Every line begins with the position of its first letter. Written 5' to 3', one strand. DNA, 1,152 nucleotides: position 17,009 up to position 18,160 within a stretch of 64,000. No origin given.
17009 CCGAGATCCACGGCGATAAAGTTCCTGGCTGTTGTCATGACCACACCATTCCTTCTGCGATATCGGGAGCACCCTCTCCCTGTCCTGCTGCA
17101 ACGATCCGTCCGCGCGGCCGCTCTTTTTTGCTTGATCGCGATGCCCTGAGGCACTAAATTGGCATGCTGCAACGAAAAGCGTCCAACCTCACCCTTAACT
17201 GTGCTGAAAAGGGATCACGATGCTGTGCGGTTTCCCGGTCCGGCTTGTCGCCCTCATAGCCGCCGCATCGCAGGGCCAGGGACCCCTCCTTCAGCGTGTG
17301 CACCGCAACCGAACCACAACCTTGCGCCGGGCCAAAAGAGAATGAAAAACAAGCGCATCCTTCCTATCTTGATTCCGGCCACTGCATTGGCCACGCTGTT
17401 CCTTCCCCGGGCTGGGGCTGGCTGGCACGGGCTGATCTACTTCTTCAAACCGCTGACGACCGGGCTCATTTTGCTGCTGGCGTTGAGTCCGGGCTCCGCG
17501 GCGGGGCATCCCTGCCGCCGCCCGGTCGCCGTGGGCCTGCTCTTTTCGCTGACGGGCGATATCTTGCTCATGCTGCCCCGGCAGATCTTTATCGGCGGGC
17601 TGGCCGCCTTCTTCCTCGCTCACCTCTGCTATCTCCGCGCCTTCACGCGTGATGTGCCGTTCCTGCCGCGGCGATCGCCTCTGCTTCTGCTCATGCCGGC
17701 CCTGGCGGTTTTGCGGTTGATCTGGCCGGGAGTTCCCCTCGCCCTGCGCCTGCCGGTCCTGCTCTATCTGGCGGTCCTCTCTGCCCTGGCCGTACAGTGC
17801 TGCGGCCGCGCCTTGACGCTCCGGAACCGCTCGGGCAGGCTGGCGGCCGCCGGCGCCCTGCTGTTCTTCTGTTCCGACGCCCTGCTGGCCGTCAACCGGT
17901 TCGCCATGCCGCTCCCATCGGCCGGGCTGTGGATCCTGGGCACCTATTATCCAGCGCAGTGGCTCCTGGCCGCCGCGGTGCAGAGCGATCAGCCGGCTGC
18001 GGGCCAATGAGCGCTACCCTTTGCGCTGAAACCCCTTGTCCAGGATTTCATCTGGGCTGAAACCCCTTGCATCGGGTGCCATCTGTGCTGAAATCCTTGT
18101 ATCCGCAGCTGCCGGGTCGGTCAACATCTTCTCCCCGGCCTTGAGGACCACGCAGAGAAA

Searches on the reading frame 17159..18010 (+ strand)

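Call 35: search_protein_families(library=pfam, proteins=[window:17159-18010:+], max_evalue=0.001)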
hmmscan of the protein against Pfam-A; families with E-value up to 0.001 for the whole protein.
window:17159-18010:+ (283 aa): 1 family
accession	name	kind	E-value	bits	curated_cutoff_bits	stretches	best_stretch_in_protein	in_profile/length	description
PF07947.19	YhhN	-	3.9e-41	141.2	25.6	1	94-273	3-181/182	YhhN family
